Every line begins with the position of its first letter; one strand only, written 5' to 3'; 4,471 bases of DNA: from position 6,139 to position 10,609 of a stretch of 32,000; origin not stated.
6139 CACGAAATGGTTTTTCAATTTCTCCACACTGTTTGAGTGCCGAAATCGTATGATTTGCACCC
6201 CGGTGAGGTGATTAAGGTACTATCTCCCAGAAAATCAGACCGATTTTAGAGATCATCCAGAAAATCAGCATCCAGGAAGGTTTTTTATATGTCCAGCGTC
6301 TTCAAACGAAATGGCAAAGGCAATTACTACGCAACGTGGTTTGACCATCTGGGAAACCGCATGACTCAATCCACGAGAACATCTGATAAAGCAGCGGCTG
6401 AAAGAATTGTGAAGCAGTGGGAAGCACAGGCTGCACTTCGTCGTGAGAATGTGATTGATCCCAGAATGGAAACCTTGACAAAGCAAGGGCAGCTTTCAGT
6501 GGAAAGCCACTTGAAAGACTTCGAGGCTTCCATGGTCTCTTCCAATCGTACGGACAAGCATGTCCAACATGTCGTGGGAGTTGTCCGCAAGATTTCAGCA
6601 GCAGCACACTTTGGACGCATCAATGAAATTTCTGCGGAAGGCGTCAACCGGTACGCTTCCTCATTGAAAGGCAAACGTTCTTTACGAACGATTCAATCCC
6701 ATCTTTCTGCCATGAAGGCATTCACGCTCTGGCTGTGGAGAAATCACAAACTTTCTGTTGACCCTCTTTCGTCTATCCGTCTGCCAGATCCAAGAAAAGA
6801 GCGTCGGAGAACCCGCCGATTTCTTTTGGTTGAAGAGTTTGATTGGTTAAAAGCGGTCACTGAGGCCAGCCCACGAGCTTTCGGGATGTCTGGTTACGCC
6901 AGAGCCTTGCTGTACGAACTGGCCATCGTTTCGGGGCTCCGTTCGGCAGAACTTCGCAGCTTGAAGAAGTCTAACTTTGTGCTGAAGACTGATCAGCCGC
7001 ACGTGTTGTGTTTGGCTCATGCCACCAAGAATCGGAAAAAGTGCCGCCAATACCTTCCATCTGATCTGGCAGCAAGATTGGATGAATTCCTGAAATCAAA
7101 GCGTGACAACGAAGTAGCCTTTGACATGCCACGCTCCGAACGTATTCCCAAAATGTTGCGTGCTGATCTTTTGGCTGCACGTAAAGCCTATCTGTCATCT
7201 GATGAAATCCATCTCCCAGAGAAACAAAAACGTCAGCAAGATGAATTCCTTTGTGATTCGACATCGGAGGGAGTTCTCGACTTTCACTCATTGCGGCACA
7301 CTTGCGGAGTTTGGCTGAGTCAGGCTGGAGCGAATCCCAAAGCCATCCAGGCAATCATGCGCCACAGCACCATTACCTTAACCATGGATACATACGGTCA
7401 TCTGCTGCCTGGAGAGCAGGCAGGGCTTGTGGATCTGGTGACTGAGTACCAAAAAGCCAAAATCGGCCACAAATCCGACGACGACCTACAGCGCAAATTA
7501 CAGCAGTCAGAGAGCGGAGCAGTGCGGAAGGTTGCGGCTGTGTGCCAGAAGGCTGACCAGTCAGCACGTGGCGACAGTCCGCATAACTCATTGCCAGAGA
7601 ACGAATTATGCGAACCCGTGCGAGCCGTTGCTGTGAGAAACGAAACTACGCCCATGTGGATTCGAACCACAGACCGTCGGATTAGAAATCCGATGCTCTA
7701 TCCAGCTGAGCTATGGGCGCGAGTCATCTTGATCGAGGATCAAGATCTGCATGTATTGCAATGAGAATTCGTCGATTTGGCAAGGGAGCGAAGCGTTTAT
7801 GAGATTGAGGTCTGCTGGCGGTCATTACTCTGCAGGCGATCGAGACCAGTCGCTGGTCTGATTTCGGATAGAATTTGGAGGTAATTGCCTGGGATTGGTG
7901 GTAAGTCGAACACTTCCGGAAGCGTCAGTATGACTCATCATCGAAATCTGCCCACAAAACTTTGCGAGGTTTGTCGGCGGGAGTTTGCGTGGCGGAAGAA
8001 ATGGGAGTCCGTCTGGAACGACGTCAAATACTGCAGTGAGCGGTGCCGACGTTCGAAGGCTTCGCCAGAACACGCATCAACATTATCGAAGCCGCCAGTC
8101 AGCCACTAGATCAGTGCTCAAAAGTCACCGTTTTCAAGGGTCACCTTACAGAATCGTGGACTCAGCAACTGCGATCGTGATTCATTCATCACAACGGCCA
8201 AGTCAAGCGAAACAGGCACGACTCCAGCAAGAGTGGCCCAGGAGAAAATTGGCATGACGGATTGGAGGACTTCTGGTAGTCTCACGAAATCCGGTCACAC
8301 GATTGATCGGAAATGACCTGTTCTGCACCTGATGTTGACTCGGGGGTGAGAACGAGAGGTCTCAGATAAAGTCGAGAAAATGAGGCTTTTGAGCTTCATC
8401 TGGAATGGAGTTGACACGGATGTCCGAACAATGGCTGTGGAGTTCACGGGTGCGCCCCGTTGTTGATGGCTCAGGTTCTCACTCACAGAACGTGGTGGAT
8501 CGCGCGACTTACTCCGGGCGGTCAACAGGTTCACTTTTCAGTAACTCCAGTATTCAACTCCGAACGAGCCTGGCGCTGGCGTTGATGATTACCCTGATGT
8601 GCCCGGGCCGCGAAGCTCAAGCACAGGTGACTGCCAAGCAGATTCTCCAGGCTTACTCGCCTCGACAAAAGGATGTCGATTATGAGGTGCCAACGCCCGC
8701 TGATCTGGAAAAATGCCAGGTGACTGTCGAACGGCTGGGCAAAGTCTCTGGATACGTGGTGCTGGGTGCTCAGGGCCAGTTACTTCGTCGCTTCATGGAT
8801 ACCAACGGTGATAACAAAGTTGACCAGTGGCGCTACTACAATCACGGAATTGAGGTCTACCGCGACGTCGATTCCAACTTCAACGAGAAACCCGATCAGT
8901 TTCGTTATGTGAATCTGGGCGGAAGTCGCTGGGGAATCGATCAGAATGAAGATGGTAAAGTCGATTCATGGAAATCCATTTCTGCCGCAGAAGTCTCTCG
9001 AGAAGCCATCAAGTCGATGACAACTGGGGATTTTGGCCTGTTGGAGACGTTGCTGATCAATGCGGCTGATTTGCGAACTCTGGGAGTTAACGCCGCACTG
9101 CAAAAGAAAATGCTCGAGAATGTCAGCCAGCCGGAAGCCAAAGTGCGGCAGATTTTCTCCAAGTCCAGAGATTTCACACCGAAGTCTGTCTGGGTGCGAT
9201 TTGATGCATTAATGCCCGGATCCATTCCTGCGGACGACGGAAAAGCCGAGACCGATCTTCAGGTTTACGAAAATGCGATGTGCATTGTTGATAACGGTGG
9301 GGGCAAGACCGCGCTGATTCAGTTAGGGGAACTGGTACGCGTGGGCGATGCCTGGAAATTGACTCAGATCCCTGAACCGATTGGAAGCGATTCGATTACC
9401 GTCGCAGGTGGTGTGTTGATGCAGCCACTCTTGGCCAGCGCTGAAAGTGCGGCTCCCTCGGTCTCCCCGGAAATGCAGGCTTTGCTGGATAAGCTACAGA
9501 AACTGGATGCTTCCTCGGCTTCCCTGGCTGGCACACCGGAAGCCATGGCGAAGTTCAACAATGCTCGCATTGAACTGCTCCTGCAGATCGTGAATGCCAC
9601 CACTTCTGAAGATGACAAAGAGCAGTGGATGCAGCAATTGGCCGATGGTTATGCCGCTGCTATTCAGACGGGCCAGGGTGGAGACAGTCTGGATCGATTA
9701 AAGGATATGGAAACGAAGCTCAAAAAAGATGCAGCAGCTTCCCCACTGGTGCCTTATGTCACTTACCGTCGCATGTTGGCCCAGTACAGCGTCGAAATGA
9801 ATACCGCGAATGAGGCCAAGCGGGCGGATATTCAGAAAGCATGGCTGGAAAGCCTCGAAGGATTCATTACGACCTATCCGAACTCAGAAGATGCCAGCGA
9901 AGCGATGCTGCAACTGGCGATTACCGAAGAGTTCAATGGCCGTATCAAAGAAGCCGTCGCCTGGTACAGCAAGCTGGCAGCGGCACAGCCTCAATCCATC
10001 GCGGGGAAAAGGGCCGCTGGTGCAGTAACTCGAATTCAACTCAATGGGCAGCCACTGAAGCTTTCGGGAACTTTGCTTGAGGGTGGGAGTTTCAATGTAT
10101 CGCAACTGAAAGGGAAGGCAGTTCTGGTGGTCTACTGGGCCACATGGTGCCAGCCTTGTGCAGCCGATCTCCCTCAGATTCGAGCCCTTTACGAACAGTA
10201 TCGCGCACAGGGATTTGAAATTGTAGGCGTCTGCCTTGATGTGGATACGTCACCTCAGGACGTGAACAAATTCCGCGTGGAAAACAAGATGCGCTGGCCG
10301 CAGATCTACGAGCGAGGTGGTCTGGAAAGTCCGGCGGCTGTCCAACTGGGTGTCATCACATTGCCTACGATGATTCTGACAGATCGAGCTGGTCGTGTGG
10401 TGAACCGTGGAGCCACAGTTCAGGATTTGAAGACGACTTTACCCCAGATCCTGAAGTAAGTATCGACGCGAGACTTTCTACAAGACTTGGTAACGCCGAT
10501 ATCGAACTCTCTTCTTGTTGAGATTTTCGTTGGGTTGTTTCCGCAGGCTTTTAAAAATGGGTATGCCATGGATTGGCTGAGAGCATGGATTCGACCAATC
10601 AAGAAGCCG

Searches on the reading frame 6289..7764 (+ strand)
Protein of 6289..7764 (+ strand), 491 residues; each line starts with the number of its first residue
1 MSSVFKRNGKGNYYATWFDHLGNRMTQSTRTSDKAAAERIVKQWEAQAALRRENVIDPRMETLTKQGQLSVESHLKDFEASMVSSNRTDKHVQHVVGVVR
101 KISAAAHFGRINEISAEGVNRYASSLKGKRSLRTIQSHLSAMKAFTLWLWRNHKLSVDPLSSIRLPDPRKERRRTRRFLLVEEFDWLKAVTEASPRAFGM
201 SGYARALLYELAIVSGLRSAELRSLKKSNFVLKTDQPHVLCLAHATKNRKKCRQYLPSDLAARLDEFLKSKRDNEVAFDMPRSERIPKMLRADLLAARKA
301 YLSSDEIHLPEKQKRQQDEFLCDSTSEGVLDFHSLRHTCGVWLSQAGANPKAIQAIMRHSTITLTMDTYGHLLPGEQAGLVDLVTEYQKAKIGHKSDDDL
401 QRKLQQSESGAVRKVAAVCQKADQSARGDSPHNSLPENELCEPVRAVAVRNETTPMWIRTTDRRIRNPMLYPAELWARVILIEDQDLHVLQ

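Call 8: search_protein_families(library=pfam, proteins=[window:6289-7764:+], max_evalue=0.01)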
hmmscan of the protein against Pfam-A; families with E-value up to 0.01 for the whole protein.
window:6289-7764:+ (491 aa): 1 family
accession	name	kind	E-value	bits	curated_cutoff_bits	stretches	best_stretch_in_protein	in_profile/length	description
PF00589.27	Phage_integrase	-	8.3e-15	55.4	27.1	1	203-372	22-168/172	Phage integrase family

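Call 11: find_encoding_contigs(protein=window:6289-7764:+, flank=10000, max_places=10)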
Protein window:6289-7764:+ (491 aa): no gene with exactly this product is on record in the collection.

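Call 17: find_homologous_proteins(query=window:6289-7764:+, max_evalue=1e-10)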
Query window:6289-7764:+ (491 aa): 887 proteins with E <= 1e-10 among 8000 candidates; the best 120 are listed.
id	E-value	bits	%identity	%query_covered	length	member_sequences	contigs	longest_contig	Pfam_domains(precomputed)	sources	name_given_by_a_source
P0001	4.9e-162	558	55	98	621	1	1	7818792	PF00589.28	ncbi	-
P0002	7.9e-156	538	53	97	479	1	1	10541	PF00589.28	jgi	jgi:integrase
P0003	4.1e-155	535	53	98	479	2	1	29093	PF00589.28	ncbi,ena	-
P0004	2.5e-151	523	52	97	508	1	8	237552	PF00589.28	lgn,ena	-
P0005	1.8e-121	424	47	96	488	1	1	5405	PF00589.28,PF02899.24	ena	-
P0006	2.7e-121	424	43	98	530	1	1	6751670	PF00589.28,PF02899.24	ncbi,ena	-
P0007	5.8e-121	423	46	96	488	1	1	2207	PF00589.28,PF02899.24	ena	-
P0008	4.6e-120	420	46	96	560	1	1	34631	PF00589.28,PF02899.24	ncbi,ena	-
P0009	1.2e-117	412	44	96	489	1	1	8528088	PF00589.28,PF02899.24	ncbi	-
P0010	3.1e-117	410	43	96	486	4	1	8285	PF00589.28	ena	-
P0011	1.1e-116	409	50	78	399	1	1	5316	PF00589.28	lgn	-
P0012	1.3e-116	408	52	78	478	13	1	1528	PF00589.28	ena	-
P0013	2.0e-116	408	42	95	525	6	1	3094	PF00589.28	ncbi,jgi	-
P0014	5.0e-116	406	44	98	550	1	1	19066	PF00589.28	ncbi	-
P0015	9.5e-116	406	44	96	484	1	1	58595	PF00589.28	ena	-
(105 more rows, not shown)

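Call 18: find_encoding_contigs(protein=P0001, flank=8000, max_places=3)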
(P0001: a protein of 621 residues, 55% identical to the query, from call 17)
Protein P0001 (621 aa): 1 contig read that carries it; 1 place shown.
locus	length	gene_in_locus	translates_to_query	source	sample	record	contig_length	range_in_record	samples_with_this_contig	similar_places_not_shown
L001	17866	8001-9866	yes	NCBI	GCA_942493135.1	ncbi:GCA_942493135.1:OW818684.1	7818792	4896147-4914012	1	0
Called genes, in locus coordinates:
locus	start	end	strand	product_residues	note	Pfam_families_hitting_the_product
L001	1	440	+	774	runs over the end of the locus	-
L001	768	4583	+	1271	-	PF02384:N6_Mtase (faint), PF20473:MmeI_Mtase, PF07669:Eco57I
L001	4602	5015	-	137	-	-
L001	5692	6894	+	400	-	-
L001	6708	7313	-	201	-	-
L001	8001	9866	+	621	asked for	PF00589:Phage_integrase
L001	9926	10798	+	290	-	PF00589:Phage_integrase (faint)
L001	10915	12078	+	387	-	-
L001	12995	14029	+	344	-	-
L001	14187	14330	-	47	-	-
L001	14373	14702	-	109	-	-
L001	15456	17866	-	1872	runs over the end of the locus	PF05593:RHS_repeat (faint)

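Call 19: find_encoding_contigs(protein=P0003, flank=8000, max_places=3)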
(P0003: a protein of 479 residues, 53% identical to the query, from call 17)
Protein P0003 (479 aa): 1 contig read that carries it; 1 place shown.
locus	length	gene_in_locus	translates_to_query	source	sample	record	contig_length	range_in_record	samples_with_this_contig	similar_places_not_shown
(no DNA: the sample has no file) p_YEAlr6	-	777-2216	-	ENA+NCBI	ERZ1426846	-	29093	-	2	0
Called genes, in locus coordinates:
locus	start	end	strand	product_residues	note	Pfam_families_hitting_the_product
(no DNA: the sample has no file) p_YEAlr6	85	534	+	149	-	-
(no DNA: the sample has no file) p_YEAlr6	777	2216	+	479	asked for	PF00589:Phage_integrase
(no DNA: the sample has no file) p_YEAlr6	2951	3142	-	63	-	-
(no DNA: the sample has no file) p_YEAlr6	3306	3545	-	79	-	-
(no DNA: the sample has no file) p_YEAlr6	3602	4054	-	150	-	PF01442:Apolipoprotein (weak), PF05532:CsbD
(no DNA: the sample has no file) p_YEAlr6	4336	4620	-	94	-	-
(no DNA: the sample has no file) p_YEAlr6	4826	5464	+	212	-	-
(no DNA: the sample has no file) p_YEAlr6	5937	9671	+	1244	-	PF01339:CheB_methylest, PF03705:CheR_N, PF01739:CheR, PF13596:PAS_10, PF00512:HisKA, PF02518:HATPase_c, PF00072:Response_reg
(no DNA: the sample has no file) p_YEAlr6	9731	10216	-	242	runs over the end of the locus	-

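Call 20: find_encoding_contigs(protein=P0004, flank=8000, max_places=4)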
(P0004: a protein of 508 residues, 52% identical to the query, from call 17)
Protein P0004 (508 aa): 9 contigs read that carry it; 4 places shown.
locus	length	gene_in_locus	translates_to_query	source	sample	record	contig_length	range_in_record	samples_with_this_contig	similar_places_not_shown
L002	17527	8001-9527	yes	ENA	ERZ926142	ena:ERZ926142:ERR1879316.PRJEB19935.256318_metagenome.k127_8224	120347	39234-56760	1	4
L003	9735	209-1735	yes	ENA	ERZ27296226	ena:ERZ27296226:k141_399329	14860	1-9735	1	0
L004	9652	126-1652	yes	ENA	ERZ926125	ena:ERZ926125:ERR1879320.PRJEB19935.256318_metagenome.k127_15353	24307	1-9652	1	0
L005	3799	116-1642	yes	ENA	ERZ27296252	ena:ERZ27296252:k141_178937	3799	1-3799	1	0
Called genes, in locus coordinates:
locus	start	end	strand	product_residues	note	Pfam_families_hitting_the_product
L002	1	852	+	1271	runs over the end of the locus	PF02384:N6_Mtase (faint), PF20473:MmeI_Mtase, PF07669:Eco57I, PF12950:TaqI_C (faint)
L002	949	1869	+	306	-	-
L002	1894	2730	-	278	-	PF01844:HNH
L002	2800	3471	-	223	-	-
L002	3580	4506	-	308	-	-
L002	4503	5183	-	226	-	PF22187:DUF6946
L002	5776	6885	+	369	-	-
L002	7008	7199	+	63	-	-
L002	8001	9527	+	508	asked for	PF00589:Phage_integrase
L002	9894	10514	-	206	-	-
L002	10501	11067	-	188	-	PF04542:Sigma70_r2, PF08281:Sigma70_r4_2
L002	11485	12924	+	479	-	PF01757:Acyl_transf_3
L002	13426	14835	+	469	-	-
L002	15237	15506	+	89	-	-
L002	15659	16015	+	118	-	-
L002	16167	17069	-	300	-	PF00795:CN_hydrolase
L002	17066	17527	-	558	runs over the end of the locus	PF13492:GAF_3 (faint), PF01590:GAF, PF13185:GAF_2, PF00158:Sigma54_activat, PF14532:Sigma54_activ_2, PF00004:AAA (weak), PF07728:AAA_5 (weak), PF25601:AAA_lid_14, +1 more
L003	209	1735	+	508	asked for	PF00589:Phage_integrase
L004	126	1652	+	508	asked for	PF00589:Phage_integrase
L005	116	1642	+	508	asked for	PF00589:Phage_integrase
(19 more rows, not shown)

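Call 26: find_related_loci(query=A1, collection=genome_contigs, flank=6000)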
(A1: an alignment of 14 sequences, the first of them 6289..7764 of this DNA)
Query A1 (491 aa) in genome_contigs; peptide patterns used: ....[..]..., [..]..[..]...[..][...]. (x = any residue, [..] = any of these).
374 stretches matched a pattern; 287 encode a relative of the query (tblastn E <= 1e-3); the best 80 are kept; 80 distinct loci.
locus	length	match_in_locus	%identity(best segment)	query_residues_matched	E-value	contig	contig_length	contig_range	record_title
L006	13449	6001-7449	55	1-483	6e-170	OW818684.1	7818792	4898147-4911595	metagenome genome assembly, chromosome: 1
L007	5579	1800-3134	50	14-458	4e-139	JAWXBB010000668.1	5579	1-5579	MAG: Planctomycetaceae bacterium isolate MP5IB2.78 k99_2961587, whole genome shotgun sequence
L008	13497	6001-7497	43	1-482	8e-127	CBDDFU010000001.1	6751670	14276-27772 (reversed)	MAG: Pirellulales bacterium isolate 6e7ebcb4-9be1-4cbf-999d-007ef4825789 genome assembly, contig: contig_1, whole genome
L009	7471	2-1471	45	3-475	2e-124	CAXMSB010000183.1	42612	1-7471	MAG: uncultured Granulosicoccus sp. isolate 10C-St20-MC-01_bin.25.orig genome assembly, contig: k141_3234221, whole geno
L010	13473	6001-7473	45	1-475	3e-124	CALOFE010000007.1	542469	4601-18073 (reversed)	MAG: uncultured Planctomycetaceae bacterium isolate LOGT_bin.0146 genome assembly, contig: contig_37958, whole genome sh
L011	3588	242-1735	44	1-481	3e-126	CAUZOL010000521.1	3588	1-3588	MAG: Planctomycetota bacterium isolate CB9_331.83 genome assembly, contig: Ga0302133_10021887, whole genome shotgun sequ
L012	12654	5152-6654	43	1-484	4e-122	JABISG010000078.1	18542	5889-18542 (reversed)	MAG: Planctomycetaceae bacterium isolate SI072_bin183 k141_36804, whole genome shotgun sequence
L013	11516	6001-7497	44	1-480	6e-122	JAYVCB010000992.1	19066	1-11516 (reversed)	MAG: Planctomyces sp. isolate GL30_DN_metabat_39_sub GL30_DN_metabat_39_sub_991, whole genome shotgun sequence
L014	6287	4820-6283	44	1-472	7e-122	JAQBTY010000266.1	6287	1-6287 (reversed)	MAG: Proteobacteria bacterium isolate casp150-mb.13 NODE_30308_length_6287_cov_0.072560, whole genome shotgun sequence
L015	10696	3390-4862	43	1-475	1e-121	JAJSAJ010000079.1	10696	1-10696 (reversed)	MAG: Planctomycetota bacterium isolate Dive96_bin4.48 k141_318069, whole genome shotgun sequence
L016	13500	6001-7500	43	1-475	2e-120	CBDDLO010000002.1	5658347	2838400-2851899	MAG: Bythopirellula sp. isolate 01c9a370-3b1c-4d10-843e-85d0f0aaef08 genome assembly, contig: contig_2, whole genome sho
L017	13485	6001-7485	43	1-475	9e-120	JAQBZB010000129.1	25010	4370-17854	MAG: Planctomycetota bacterium isolate casp150-mb.46 NODE_5272_length_25010_cov_0.113645, whole genome shotgun sequence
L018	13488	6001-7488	43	1-475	2e-119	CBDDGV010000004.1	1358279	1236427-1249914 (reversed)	MAG: Lacipirellulaceae bacterium isolate 234f8b4f-acd0-43f5-938d-04523d6fc22b genome assembly, contig: contig_4, whole g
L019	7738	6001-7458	44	1-470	1e-118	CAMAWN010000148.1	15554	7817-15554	MAG: Candidatus Kuenenia stuttgartiensis isolate MaH-09apr19-136 genome assembly, contig: MaH-09apr19-C9418, whole genom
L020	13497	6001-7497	42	1-482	3e-118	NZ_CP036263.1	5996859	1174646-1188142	Adhaeretor mobilis strain HG15A2 chromosome, complete genome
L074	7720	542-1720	42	1-384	3e-94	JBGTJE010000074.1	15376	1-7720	MAG: Pirellulaceae bacterium isolate JTS-RE282 k141_11847770, whole genome shotgun sequence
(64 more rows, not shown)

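Call 33: search_protein_families(library=phrogs, proteins=[window:6289-7764:+], max_evalue=0.01)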
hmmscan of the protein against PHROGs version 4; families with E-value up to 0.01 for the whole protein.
window:6289-7764:+ (491 aa): 3 families
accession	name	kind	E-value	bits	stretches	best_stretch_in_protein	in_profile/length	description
phrog_1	-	integration and excision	3.6e-36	126.6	1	5-401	116-461/611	integrase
phrog_216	-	integration and excision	3.4e-19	70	1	129-411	6-254/301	integrase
phrog_7685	-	integration and excision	4.5e-05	24.1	1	330-382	181-233/240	integrase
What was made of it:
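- Checked: The ORF at 6289-7764 matches Phage_integrase (E 8e-15) (calls 8, 33).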

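Call 34: find_related_loci(query=A1, collection=metagenome_contigs, flank=4000)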
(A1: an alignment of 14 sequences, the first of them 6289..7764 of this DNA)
Query A1 (491 aa) in metagenome_contigs; peptide patterns used: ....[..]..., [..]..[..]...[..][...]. (x = any residue, [..] = any of these).
512 stretches matched a pattern; 447 encode a relative of the query (tblastn E <= 1e-3); the best 80 are kept; 80 distinct loci.
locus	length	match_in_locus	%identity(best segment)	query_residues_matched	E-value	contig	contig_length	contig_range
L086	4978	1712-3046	50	14-458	3e-140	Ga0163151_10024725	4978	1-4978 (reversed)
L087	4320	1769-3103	50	14-458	2e-141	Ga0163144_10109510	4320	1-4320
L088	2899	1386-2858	46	1-475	1e-134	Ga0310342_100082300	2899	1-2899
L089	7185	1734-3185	46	1-470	2e-128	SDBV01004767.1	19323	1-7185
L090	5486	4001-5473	44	1-475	2e-127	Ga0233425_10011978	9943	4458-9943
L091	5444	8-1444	44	10-475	2e-126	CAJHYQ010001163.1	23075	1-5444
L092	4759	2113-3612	44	1-483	6e-126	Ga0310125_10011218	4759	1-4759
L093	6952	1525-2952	42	2-470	1e-124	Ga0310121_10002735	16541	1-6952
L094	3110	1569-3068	44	3-479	8e-129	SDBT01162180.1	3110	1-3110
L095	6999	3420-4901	44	1-478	5e-124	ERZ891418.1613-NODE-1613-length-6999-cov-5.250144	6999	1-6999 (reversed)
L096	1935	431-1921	44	1-475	1e-132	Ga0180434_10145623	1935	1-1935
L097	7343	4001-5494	44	1-481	2e-123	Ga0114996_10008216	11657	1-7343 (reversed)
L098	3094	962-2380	42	2-467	1e-127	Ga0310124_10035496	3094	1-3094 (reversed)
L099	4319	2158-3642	44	3-472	1e-124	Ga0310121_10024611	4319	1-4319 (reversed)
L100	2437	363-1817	44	1-475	5e-129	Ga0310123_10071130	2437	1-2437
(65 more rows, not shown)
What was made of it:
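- Many family contigs end within a few hundred bases upstream of int (calls 26, 34).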

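Call 36: find_encoding_contigs(protein=P0002, flank=6000, max_places=3)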
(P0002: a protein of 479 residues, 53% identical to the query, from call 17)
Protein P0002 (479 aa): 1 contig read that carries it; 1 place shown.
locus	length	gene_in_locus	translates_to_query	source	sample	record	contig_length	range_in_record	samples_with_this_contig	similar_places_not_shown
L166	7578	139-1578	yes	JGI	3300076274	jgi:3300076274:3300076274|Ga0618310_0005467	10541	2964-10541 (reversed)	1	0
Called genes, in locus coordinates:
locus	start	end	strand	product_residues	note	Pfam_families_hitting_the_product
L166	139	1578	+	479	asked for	PF00589:Phage_integrase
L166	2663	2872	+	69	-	-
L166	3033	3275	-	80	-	-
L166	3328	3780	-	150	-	PF01442:Apolipoprotein (weak), PF05532:CsbD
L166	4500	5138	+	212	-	-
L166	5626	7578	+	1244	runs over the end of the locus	PF01339:CheB_methylest, PF03705:CheR_N, PF01739:CheR, PF13596:PAS_10, PF00512:HisKA, PF02518:HATPase_c, PF00072:Response_reg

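Call 88: find_related_loci(query=A1, collection=viral_contigs, flank=4000)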
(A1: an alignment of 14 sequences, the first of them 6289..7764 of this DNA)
Query A1 (491 aa) in viral_contigs; peptide patterns used: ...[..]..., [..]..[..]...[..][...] (x = any residue, [..] = any of these).
104 stretches matched a pattern; 84 encode a relative of the query (tblastn E <= 1e-3); the best 80 are kept; 80 distinct loci.
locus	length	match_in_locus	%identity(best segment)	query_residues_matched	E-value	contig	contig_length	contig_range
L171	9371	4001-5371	45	13-455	4e-115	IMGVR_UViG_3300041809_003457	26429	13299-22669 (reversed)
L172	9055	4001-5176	46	1-386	7e-111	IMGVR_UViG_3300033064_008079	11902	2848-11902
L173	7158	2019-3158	39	1-373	4e-76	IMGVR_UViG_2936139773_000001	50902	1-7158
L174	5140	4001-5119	39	1-384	1e-73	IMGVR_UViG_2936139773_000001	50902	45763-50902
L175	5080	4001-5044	36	1-381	6e-54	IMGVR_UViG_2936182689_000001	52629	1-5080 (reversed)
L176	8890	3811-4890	29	2-382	2e-37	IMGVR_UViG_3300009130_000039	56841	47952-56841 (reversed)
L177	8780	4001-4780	32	131-375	7e-28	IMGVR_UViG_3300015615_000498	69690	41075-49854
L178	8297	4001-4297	50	276-377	1e-25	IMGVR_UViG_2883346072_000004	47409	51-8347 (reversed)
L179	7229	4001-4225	44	301-373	2e-13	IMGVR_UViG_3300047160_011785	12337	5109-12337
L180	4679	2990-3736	26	114-382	3e-13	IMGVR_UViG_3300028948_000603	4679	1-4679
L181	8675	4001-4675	25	155-387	2e-11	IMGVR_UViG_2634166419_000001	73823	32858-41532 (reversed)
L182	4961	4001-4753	25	131-398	2e-11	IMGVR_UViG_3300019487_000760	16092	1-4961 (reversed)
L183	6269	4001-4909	24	70-372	1e-10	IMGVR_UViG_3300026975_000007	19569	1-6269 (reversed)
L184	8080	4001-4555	24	202-386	3e-10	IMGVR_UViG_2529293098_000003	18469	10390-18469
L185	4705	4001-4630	26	155-372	4e-10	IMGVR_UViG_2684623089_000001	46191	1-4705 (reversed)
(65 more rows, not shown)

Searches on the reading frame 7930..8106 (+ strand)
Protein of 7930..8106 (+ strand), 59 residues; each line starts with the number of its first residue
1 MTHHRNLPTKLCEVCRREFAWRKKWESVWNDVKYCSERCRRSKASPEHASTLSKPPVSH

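Call 94: find_encoding_contigs(protein=window:7930-8106:+, flank=10000, max_places=10)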
Protein seq(59 aa) (59 aa): no gene with exactly this product is on record in the collection.

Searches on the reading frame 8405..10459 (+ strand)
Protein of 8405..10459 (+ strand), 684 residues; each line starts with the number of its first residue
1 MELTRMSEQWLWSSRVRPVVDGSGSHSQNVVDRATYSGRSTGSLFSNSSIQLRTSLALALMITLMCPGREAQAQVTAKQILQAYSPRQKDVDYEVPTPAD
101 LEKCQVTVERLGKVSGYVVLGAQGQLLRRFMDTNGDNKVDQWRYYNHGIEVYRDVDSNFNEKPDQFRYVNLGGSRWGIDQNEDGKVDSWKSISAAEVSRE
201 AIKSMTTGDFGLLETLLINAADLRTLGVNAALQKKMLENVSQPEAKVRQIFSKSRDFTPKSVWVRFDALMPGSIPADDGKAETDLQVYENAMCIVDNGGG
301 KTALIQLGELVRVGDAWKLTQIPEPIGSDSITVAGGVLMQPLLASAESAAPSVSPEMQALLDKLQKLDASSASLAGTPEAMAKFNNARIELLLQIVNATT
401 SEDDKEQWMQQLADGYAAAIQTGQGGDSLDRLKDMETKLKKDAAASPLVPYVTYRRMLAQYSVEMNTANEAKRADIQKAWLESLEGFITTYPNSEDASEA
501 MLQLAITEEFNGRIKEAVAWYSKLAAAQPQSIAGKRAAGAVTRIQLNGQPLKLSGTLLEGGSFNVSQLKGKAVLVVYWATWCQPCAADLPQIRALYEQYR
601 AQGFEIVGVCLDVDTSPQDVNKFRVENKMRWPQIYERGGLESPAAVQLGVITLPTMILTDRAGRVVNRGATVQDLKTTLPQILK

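Call 8: search_protein_families(library=pfam, proteins=[window:8405-10459:+], max_evalue=0.01)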
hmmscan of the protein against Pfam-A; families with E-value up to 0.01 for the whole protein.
window:8405-10459:+ (684 aa): 6 families
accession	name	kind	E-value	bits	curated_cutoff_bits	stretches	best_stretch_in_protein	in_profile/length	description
PF08534.16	Redoxin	-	2.4e-14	53.8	26.6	1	555-672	13-135/148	Redoxin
PF00578.27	AhpC-TSA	-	2.8e-14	53.6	26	1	557-666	12-122/124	AhpC/TSA family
PF13905.12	Thioredoxin_8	-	1.4e-11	45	27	1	570-665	1-94/94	Thioredoxin-like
PF00085.26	Thioredoxin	-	6.4e-07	29.8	23.5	1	568-627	15-72/103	Thioredoxin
PF00255.25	GSHPx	-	2.3e-05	24.3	27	1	557-609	8-59/108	Glutathione peroxidase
PF13428.12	TPR_14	-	0.0064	17.5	23.5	0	499-537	2-40/44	Tetratricopeptide repeat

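Call 95: find_encoding_contigs(protein=window:8405-10459:+, flank=10000, max_places=10)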
Protein window:8405-10459:+ (684 aa): no gene with exactly this product is on record in the collection.
